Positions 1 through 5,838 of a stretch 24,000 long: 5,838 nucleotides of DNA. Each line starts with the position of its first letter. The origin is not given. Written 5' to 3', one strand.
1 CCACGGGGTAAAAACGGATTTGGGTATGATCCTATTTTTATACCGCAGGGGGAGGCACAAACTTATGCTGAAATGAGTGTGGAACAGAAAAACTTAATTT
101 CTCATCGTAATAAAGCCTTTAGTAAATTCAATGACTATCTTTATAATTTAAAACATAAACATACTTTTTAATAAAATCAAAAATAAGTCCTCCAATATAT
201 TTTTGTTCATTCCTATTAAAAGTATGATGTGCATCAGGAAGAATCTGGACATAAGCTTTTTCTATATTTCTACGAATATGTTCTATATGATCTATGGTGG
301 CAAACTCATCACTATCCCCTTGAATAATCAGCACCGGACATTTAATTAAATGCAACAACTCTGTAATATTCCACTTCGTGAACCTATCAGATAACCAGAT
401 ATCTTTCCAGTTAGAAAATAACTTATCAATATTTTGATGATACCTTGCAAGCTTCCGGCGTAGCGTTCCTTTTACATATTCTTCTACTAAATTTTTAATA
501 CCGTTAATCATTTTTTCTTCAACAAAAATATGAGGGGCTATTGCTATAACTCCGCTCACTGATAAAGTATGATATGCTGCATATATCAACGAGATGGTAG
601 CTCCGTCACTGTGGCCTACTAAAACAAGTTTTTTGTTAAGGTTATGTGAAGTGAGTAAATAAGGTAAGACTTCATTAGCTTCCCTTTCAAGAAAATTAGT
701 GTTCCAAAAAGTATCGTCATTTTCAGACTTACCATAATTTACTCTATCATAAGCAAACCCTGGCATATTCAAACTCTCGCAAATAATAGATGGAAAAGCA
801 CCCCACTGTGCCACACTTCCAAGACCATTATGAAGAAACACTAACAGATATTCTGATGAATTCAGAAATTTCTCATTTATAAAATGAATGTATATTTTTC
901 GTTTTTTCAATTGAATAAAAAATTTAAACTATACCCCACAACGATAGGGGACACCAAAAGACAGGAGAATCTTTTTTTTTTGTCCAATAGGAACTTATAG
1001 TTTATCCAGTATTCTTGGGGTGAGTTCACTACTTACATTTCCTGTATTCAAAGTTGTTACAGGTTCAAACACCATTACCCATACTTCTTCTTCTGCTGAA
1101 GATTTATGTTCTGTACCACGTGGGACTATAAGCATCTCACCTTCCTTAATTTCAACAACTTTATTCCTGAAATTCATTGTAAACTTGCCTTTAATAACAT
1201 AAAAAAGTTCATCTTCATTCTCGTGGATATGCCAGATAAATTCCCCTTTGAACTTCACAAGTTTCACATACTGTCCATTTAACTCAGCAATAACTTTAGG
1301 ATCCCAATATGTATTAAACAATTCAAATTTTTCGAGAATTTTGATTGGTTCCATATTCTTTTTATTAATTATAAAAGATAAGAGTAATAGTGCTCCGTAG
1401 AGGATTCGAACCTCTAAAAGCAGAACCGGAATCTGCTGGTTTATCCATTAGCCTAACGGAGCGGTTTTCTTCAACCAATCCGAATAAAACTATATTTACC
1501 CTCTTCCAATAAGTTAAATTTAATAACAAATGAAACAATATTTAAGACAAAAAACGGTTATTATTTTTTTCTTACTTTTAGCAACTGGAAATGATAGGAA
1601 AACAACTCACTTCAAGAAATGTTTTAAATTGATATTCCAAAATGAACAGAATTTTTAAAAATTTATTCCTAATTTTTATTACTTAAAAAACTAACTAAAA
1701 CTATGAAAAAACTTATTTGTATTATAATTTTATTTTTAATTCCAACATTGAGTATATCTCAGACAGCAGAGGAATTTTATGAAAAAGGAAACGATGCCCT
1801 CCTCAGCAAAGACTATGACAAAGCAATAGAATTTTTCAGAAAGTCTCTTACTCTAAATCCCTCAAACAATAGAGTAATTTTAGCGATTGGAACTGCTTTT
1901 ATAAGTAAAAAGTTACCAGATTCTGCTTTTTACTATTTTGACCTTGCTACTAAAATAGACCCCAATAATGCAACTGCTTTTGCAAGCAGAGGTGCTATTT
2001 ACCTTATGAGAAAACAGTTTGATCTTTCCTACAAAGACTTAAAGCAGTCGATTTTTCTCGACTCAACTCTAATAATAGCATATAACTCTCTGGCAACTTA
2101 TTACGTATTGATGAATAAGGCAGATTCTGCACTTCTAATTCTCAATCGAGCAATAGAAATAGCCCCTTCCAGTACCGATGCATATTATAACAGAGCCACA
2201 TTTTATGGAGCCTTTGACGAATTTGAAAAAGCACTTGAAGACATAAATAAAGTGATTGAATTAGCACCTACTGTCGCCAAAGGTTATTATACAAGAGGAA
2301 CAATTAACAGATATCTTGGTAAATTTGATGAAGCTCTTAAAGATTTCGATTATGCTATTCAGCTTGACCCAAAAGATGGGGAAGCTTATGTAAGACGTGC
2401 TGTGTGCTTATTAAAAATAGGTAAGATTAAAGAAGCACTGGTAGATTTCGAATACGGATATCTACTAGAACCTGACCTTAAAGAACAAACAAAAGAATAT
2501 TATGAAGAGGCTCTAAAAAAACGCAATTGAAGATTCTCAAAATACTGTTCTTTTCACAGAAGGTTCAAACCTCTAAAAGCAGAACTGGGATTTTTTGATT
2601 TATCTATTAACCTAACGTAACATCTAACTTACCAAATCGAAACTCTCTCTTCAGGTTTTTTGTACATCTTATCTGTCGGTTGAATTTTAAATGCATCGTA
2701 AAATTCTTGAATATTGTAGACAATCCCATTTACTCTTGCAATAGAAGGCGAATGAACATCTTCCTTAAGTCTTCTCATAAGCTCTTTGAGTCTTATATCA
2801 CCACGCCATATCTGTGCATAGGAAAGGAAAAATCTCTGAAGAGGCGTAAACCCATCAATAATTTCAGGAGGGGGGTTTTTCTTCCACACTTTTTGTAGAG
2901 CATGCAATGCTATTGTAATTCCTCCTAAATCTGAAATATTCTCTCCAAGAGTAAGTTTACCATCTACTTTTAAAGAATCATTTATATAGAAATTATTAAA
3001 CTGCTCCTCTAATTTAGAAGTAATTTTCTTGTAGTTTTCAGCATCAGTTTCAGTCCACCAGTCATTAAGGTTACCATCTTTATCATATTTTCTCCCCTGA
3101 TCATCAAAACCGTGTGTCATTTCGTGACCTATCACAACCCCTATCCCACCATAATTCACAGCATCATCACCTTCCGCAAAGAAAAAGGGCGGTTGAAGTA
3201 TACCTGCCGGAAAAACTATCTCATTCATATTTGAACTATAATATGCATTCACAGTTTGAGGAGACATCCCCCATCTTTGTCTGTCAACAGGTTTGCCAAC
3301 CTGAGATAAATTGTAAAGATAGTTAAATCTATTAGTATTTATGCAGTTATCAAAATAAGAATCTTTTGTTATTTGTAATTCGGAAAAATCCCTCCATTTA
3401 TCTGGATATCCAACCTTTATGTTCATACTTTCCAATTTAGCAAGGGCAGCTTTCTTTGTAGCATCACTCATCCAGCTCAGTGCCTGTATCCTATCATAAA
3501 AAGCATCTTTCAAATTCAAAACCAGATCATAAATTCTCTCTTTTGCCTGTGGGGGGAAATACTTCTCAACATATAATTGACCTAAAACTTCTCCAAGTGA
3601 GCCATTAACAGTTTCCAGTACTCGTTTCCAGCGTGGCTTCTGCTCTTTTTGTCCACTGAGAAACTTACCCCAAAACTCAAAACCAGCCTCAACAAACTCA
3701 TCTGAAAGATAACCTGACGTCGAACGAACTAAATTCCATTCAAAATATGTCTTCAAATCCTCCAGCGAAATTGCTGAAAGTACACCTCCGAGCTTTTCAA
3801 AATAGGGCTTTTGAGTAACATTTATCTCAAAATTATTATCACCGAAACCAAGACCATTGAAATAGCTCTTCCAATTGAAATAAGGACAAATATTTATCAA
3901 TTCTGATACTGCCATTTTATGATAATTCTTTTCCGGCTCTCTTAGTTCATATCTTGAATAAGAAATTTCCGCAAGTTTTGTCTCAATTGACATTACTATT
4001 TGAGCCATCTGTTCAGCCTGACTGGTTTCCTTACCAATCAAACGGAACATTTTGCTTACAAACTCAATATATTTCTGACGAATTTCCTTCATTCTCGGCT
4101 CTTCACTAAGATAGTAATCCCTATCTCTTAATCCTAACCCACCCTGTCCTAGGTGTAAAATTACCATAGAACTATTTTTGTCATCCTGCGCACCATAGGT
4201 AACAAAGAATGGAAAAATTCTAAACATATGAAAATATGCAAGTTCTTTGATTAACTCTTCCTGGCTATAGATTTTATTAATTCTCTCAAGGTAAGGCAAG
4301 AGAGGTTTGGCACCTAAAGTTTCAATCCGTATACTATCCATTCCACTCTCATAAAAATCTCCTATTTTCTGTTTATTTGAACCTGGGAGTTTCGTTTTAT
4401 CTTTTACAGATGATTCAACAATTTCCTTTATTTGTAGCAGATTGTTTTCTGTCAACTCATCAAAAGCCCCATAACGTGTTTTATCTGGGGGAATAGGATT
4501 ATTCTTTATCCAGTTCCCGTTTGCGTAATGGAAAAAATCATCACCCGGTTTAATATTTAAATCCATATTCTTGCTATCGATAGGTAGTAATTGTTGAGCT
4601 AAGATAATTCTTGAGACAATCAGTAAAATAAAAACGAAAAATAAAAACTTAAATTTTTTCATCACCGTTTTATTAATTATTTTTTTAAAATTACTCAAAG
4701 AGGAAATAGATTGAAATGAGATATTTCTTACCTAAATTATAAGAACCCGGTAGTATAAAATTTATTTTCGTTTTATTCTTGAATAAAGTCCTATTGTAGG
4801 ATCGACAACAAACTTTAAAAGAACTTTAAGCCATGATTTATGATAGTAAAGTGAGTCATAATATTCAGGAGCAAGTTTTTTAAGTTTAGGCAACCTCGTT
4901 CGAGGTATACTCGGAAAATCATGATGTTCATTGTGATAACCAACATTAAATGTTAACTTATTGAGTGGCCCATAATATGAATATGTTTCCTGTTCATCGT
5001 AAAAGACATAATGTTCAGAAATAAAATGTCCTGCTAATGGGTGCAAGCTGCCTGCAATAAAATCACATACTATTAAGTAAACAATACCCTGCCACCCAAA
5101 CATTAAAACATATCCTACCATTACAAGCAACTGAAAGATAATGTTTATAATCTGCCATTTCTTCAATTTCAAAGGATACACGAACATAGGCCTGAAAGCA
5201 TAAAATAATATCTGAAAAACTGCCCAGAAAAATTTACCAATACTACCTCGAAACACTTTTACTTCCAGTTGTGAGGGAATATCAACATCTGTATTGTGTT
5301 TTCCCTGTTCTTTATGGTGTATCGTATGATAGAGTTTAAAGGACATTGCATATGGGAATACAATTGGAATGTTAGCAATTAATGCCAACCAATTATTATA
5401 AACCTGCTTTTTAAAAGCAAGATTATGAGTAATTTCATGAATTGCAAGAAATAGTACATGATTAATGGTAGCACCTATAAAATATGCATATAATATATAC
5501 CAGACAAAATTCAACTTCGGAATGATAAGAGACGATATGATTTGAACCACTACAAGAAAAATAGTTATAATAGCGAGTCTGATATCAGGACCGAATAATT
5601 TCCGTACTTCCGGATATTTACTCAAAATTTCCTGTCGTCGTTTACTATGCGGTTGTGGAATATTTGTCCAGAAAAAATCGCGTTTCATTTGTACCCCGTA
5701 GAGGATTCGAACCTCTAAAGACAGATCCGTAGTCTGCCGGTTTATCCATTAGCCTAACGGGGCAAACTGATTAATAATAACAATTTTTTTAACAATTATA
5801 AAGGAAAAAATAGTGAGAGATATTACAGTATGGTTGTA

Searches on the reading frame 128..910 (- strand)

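Call 70: search_protein_families(library=pfam, proteins=[window:128-910:-], max_evalue=0.00001)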
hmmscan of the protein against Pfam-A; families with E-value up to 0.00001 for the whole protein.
window:128-910:- (260 aa): 7 families
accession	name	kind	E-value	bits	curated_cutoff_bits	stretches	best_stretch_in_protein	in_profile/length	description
PF00561.26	Abhydrolase_1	-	1.7e-13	51.2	25.8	1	22-141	2-120/245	alpha/beta hydrolase fold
PF12146.15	Hydrolase_4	-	2.1e-10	40.7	27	1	43-154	23-138/239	Serine aminopeptidase, S33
PF12697.13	Abhydrolase_6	-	5.3e-08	34.2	26.3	1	23-232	1-207/217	Alpha/beta hydrolase family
PF20408.4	Abhydrolase_11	-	1.2e-07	32.2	27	0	183-235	120-171/193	Alpha/beta hydrolase domain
PF00756.26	Esterase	-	1.4e-06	28.7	22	1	65-135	86-157/251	Putative esterase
PF01738.24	DLH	-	4.9e-06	26.7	21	0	188-237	141-194/217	Dienelactone hydrolase family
PF06342.18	DUF1057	-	5.5e-06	26.1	21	1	57-153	68-163/297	Alpha/beta hydrolase of unknown function (DUF1057)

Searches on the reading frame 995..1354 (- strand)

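Call 70: search_protein_families(library=pfam, proteins=[window:995-1354:-], max_evalue=0.00001)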
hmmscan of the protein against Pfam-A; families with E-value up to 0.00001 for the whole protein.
window:995-1354:- (119 aa): 1 family
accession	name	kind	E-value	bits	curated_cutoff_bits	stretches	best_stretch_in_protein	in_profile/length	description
PF07883.17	Cupin_2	-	6.1e-13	48.7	27.2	1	37-90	9-61/70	Cupin domain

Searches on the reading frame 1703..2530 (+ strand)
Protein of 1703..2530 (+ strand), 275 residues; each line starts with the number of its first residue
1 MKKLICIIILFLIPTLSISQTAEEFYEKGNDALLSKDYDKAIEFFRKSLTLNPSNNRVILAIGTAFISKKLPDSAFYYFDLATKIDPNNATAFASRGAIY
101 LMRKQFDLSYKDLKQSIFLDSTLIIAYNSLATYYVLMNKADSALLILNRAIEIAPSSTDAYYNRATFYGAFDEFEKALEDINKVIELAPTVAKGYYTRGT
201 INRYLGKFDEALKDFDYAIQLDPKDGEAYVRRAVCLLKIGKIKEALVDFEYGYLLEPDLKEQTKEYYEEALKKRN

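Call 70: search_protein_families(library=pfam, proteins=[window:1703-2530:+], max_evalue=0.00001)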
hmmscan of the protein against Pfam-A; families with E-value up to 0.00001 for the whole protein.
window:1703-2530:+ (275 aa): 17 families
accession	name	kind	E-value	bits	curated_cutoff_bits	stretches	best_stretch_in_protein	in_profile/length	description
PF00515.34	TPR_1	-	1.6e-41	138.9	27.8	2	192-225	1-34/34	Tetratricopeptide repeat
PF07719.23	TPR_2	-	1.4e-33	112.6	27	2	192-225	1-34/34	Tetratricopeptide repeat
PF13431.12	TPR_17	-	3.8e-25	86.4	24.4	0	215-246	2-33/34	Tetratricopeptide repeat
PF13181.12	TPR_8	-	8.8e-24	82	25.7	0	159-190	2-33/34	Tetratricopeptide repeat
PF13414.12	TPR_11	-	4.6e-19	68.3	26.8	0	203-240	5-42/42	TPR repeat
PF14559.12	TPR_19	-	1.3e-18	67.5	25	1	206-246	5-45/68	Tetratricopeptide repeat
PF13432.12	TPR_16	-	9.6e-17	61.5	32.7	1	196-253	1-57/65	Tetratricopeptide repeat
PF13371.12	TPR_9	-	5.7e-16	58.7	35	1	172-230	9-67/73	Tetratricopeptide repeat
PF13428.12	TPR_14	-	1.7e-14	53.3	23.5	0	127-166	4-43/44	Tetratricopeptide repeat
PF13424.12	TPR_12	-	7.2e-14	52.2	30.1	0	123-155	44-76/77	Tetratricopeptide repeat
PF12569.14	NatA_aux_su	-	2.3e-11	43.8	33.3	1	161-226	195-260/515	N-terminal acetyltransferase A, auxiliary subunit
PF12895.13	ANAPC3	-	8.7e-10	39.2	27.2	0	205-246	36-76/82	Anaphase-promoting complex, cyclosome, subunit 3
PF13174.12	TPR_6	-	5.1e-08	33.5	26.3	0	159-189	1-31/33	Tetratricopeptide repeat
PF25062.1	ARM_TT21_N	-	2.1e-07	31.4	40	0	157-246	99-188/222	Tetratricopeptide repeat protein 21 N-terminal ARM repeat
PF01239.28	PPTA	-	4.2e-07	29.8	29.5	0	38-56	1-19/32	Protein prenyltransferase alpha subunit repeat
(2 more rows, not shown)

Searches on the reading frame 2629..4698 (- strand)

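Call 70: search_protein_families(library=pfam, proteins=[window:2629-4698:-], max_evalue=0.00001)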
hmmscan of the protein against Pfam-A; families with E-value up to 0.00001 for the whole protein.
window:2629-4698:- (689 aa): 2 families
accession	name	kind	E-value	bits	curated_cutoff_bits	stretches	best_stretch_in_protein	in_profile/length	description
PF05649.18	Peptidase_M13_N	-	8.7e-127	424.1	32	1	51-432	1-381/381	Peptidase family M13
PF01431.27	Peptidase_M13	-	2.3e-71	240.1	24.5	1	484-686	1-205/205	Peptidase family M13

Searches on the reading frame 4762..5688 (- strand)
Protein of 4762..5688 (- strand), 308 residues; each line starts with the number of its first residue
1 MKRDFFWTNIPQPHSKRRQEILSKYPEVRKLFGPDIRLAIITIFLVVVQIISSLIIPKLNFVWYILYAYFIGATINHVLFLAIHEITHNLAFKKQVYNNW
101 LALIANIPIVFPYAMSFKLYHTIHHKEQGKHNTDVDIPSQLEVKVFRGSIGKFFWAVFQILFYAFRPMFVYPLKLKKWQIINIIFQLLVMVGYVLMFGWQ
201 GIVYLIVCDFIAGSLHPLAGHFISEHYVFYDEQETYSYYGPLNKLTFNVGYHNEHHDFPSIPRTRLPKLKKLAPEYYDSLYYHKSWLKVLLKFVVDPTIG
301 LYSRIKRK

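Call 70: search_protein_families(library=pfam, proteins=[window:4762-5688:-], max_evalue=0.00001)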
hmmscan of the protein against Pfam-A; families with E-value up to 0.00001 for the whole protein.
window:4762-5688:- (308 aa): 2 families
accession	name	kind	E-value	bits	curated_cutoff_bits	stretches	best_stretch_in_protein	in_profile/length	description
PF00487.30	FA_desaturase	-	2.3e-26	93.5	29.7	1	64-283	5-250/253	Fatty acid desaturase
PF08557.15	Lipid_DES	-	7.5e-17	60.9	23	1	2-36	2-36/37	Sphingolipid Delta4-desaturase (DES)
